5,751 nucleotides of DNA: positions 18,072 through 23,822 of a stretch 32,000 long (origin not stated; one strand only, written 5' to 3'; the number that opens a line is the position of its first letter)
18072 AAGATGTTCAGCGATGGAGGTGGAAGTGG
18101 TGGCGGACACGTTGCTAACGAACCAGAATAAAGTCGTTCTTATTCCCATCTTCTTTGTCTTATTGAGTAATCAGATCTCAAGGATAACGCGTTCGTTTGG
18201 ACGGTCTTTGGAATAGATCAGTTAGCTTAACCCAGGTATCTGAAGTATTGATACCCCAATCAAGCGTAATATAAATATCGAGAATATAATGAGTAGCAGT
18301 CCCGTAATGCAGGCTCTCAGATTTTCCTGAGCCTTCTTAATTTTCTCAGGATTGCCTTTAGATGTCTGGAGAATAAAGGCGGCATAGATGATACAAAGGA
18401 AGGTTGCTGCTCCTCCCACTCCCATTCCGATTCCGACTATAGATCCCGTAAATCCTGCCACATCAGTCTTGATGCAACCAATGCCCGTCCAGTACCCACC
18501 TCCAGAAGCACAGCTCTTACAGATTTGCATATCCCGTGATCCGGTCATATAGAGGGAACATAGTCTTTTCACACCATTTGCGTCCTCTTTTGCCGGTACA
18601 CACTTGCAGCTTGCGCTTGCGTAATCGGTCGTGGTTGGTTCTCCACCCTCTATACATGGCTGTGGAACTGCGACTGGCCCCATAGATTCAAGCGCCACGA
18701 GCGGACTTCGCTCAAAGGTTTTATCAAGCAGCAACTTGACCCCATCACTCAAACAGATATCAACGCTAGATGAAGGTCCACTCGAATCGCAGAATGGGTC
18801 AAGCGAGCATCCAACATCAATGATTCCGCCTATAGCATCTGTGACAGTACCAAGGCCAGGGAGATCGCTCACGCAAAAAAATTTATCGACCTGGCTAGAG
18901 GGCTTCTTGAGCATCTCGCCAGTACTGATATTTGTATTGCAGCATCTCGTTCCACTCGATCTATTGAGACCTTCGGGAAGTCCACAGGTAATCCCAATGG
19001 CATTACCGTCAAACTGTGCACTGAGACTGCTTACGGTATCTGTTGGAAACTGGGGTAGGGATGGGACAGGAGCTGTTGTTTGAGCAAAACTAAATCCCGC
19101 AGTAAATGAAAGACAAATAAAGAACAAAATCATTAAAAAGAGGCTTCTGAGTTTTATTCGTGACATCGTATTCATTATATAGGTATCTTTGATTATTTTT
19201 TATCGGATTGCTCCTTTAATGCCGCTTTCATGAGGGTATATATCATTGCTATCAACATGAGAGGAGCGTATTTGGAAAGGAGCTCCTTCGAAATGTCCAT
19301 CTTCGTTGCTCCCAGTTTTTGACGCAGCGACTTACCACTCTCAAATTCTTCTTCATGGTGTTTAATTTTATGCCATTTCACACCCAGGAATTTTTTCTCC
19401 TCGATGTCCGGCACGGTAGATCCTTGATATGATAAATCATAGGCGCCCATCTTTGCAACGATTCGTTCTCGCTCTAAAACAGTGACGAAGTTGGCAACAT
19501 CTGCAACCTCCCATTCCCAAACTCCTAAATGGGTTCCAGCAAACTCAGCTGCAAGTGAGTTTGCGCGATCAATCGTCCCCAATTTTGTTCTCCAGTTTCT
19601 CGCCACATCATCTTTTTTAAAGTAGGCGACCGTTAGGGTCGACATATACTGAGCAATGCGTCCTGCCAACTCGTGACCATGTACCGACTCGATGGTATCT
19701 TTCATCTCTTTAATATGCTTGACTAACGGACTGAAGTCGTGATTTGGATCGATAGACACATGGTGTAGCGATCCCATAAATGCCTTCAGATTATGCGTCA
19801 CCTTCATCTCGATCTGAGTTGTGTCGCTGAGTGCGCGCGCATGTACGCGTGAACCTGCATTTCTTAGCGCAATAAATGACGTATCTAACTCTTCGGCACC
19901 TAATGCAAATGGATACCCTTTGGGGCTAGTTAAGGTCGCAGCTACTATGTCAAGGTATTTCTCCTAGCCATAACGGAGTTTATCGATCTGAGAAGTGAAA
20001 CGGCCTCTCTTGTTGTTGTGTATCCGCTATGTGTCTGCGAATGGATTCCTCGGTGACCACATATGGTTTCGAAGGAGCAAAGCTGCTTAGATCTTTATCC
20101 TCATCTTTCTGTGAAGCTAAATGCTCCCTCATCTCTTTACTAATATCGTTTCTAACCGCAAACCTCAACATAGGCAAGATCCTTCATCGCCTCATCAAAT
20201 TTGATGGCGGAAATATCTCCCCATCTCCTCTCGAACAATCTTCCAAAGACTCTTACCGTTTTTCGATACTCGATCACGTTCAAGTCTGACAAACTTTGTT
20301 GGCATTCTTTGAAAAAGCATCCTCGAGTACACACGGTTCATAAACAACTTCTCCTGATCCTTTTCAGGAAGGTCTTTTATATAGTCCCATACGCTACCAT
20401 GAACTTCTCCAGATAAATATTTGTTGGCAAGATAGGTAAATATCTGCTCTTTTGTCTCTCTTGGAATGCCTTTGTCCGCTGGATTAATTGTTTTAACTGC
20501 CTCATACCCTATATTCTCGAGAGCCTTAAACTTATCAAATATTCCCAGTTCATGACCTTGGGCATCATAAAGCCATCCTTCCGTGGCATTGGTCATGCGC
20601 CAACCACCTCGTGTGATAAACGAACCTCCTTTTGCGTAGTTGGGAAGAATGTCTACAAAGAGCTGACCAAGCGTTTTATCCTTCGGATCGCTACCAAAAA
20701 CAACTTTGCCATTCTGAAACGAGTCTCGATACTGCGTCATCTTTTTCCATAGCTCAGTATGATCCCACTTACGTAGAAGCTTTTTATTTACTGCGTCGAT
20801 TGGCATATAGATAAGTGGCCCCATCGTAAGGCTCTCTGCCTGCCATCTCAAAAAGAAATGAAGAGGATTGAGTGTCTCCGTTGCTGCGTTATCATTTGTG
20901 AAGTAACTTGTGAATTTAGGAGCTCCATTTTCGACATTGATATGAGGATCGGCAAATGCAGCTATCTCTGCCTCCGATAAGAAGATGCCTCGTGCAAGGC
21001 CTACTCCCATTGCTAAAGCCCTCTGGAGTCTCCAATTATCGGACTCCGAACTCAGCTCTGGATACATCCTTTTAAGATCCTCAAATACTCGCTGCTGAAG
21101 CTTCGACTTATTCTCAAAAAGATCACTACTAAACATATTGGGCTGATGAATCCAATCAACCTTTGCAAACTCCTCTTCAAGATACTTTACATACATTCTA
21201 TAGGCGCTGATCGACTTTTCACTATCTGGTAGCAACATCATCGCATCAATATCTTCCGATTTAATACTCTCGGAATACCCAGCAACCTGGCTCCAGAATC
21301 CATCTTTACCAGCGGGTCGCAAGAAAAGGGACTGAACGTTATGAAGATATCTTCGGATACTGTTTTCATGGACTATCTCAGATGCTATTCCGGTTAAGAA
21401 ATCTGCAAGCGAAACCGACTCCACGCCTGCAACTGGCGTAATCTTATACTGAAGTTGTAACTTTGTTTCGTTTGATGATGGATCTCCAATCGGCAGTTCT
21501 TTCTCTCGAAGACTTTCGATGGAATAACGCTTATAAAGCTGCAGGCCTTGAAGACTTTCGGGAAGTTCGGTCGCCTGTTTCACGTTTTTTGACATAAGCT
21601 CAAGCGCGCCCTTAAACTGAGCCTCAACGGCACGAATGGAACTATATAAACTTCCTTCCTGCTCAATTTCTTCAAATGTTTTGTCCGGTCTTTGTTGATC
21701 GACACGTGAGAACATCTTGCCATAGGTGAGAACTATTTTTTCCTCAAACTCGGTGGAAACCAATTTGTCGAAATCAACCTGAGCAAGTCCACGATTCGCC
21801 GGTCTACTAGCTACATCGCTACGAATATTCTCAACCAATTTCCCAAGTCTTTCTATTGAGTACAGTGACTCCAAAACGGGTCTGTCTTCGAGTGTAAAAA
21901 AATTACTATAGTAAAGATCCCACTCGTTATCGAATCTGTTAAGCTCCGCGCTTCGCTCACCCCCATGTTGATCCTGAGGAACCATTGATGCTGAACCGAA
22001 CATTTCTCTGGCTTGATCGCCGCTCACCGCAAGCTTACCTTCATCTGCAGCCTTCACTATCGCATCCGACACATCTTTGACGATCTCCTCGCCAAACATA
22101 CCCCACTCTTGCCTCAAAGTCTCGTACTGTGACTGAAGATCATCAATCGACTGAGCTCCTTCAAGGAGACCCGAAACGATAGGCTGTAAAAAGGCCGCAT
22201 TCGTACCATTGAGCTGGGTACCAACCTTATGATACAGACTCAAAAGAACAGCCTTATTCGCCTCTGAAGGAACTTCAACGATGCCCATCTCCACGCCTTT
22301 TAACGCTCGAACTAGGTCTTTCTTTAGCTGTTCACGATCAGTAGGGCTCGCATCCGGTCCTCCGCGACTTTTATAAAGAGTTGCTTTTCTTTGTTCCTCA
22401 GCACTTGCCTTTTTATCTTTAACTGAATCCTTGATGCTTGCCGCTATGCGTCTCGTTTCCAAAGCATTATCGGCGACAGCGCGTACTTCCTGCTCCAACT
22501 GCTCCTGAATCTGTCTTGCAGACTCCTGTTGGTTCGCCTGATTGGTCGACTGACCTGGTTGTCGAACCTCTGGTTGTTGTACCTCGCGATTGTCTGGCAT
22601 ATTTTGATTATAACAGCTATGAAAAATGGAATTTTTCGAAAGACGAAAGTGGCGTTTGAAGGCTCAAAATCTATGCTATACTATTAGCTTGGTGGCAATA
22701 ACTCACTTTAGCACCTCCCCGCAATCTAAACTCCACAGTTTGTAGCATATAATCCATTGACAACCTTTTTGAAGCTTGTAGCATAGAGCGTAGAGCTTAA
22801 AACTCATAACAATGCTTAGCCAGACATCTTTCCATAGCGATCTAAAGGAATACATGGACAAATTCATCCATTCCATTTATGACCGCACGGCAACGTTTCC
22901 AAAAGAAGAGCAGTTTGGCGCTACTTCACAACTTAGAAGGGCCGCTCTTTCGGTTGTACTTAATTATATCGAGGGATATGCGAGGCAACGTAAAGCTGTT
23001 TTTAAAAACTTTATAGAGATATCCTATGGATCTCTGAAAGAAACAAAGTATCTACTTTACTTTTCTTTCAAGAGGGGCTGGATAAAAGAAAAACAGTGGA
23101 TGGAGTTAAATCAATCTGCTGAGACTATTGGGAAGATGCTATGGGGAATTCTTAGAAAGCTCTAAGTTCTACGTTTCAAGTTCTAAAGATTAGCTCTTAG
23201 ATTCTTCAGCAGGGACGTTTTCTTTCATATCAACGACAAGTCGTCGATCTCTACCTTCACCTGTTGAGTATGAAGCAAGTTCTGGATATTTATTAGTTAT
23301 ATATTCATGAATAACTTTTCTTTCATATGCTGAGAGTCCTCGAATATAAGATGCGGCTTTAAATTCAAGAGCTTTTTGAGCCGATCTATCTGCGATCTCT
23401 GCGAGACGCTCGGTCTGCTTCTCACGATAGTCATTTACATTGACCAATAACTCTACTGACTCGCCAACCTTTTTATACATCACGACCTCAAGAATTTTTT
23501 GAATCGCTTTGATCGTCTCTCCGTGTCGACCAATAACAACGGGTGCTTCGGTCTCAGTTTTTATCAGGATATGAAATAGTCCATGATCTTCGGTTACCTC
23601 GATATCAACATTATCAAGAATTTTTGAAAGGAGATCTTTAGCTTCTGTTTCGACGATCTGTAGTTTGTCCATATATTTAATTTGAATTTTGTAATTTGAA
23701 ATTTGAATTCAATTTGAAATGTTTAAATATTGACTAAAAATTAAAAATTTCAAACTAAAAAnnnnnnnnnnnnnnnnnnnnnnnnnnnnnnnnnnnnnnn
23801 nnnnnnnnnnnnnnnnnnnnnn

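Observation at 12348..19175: Compact T4SS-pilin / VirB6-like / dual wall-hydrolase envelope cluster with no ATPase in sight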

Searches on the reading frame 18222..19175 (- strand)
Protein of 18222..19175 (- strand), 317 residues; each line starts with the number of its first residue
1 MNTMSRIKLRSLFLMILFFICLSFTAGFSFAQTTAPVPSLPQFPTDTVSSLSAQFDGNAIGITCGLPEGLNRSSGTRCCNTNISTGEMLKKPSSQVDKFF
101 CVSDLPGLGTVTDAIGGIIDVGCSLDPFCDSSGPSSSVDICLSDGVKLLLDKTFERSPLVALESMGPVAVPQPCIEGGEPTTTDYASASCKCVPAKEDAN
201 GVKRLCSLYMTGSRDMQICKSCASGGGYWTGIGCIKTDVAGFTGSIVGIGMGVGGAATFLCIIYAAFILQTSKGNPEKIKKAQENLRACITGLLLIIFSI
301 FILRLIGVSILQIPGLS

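Call 3: search_protein_families(library=pfam, proteins=[window:18222-19175:-], max_evalue=1)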
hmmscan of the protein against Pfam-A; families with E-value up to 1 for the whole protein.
window:18222-19175:- (317 aa): 2 families
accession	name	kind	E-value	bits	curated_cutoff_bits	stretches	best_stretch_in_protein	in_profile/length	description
PF18895.5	T4SS_pilin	-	1.9e-05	25.1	26.6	1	243-305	9-70/71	Type IV secretion system pilin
PF03899.21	ATP-synt_I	-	0.054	14.4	25.1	1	240-301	17-86/99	ATP synthase I chain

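Call 7: search_protein_families(library=ncbifam, proteins=[window:18222-19175:-], max_evalue=1)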
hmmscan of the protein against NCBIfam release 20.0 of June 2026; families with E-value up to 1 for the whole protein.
window:18222-19175:- (317 aa): 1 family
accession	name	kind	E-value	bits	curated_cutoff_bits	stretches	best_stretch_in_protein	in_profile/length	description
NF045849.1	ICE_MMCAP2_0565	equivalog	1.1e-06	28.2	40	1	235-305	5-75/80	Mbov_0395 family pilin-like conjugal transfer protein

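Call 92: search_protein_families(library=pfam, alignment_id=A6, max_evalue=0.01)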
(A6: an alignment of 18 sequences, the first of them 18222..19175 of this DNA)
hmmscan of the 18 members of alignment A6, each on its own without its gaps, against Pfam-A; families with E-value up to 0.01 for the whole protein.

A. member 1, window:18222-19175:- (317 aa): 1 family
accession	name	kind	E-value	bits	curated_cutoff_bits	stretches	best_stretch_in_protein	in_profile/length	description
PF18895.5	T4SS_pilin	-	1.9e-05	25.1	26.6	1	243-305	9-70/71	Type IV secretion system pilin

B. families by the number of members that match (of 18 scanned): 5 families
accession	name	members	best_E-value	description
PF18895.5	T4SS_pilin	16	3.5e-08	Type IV secretion system pilin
PF00274.25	Glycolytic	1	0.0045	Fructose-bisphosphate aldolase class-I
PF15923.10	DUF4745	1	0.0057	Domain of unknown function (DUF4745)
PF16933.10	PelG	1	0.0059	Putative exopolysaccharide Exporter (EPS-E)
PF04956.18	TrbC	1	0.0084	TrbC/VIRB2 pilin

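Call 97: search_protein_families(library=phrogs, proteins=[window:18222-19175:-], max_evalue=0.01)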
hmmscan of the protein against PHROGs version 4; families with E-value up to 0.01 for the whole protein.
window:18222-19175:- (317 aa): 0 families

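Call 116: search_protein_families(library=padloc, proteins=[window:18222-19175:-], max_evalue=0.01)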
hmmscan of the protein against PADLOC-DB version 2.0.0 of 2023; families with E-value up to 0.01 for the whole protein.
window:18222-19175:- (317 aa): 0 families

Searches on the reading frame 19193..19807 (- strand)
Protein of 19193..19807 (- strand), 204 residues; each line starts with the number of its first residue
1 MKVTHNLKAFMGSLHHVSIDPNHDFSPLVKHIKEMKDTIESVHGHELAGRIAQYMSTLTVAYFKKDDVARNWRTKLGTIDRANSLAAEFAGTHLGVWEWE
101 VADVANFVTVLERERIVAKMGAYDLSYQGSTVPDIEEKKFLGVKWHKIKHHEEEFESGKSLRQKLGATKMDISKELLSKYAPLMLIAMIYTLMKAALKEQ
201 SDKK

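Call 3: search_protein_families(library=pfam, proteins=[window:19193-19807:-], max_evalue=1)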
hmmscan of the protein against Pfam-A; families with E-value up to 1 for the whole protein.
window:19193-19807:- (204 aa): 0 families

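Call 7: search_protein_families(library=ncbifam, proteins=[window:19193-19807:-], max_evalue=1)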
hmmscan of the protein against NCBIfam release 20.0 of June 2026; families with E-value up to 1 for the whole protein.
window:19193-19807:- (204 aa): 1 family
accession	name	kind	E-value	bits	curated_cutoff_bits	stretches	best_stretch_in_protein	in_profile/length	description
NF009777.0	PRK13276.1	equivalog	0.059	13.2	259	1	12-74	128-196/224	iron-sulfur cluster repair di-iron protein ScdA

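Call 97: search_protein_families(library=phrogs, proteins=[window:19193-19807:-], max_evalue=0.01)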
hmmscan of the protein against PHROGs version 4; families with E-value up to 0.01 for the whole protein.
window:19193-19807:- (204 aa): 0 families

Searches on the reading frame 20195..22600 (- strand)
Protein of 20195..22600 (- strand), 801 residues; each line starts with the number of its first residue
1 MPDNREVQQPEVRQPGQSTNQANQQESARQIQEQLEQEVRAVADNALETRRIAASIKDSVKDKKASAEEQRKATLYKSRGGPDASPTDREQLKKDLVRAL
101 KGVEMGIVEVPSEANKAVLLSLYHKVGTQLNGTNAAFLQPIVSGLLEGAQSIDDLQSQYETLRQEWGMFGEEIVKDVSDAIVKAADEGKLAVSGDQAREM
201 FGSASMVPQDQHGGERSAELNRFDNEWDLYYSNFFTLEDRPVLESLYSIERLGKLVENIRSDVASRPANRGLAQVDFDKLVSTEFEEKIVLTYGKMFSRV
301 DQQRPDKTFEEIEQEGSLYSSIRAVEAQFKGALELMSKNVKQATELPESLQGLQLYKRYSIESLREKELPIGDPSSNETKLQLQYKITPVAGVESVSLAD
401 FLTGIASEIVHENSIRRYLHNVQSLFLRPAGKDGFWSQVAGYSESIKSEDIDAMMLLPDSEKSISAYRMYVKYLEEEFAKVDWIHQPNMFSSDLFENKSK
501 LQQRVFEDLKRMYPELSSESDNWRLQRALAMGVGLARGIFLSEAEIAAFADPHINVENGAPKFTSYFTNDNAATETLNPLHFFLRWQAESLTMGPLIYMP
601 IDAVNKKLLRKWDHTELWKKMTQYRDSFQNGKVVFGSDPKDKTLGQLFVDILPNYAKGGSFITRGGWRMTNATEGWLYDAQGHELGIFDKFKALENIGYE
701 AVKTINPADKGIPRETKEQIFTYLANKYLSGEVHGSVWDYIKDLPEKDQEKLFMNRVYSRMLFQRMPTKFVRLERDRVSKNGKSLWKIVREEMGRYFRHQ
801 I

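Call 3: search_protein_families(library=pfam, proteins=[window:20195-22600:-], max_evalue=1)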
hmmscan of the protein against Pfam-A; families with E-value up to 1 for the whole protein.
window:20195-22600:- (801 aa): 1 family
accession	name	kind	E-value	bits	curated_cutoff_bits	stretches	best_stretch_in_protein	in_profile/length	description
PF11208.13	DUF2992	-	0.73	10.5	23.8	0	624-647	18-41/132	Protein of unknown function (DUF2992)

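Call 7: search_protein_families(library=ncbifam, proteins=[window:20195-22600:-], max_evalue=1)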
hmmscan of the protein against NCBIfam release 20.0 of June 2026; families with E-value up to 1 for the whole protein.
window:20195-22600:- (801 aa): 1 family
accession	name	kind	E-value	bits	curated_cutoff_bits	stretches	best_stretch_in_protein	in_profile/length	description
NF011211.0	PRK14618.1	equivalog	0.1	11.7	489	1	92-193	64-161/328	NAD(P)H-dependent glycerol-3-phosphate dehydrogenase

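Call 97: search_protein_families(library=phrogs, proteins=[window:20195-22600:-], max_evalue=0.01)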
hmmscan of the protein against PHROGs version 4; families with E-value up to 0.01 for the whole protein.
window:20195-22600:- (801 aa): 0 families

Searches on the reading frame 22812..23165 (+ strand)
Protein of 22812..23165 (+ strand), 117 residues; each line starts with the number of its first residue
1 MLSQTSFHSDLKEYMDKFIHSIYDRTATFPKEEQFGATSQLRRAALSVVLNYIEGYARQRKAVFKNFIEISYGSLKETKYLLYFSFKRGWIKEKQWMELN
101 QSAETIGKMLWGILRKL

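Call 6: search_protein_families(library=pfam, proteins=[window:22812-23165:+], max_evalue=0.01)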
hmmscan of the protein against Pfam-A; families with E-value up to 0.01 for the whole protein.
window:22812-23165:+ (117 aa): 2 families
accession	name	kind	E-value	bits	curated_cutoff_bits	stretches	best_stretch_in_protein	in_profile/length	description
PF05635.17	23S_rRNA_IVP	-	9.3e-28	97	33.8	1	17-111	11-105/106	23S rRNA-intervening sequence protein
PF22296.2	bAvd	-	5.5e-08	33.7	40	1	13-116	5-106/107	bAvd-like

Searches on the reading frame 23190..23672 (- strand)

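Call 6: search_protein_families(library=pfam, proteins=[window:23190-23672:-], max_evalue=0.01)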
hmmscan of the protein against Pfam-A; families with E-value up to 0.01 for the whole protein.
window:23190-23672:- (160 aa): 4 families
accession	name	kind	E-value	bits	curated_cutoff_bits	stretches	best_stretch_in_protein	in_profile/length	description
PF01424.28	R3H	-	1.4e-09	38.3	26.8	1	89-147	2-58/60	R3H domain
PF13083.13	KH_KhpA-B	-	1.2e-08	35.1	32.1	1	12-75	5-71/73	KhpA/KhpB, KH domain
PF07650.23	KH_2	-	0.0013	18.9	22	1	34-74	27-67/78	KH domain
PF00013.35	KH_1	-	0.0085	16.3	21.5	0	42-59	10-27/66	KH domain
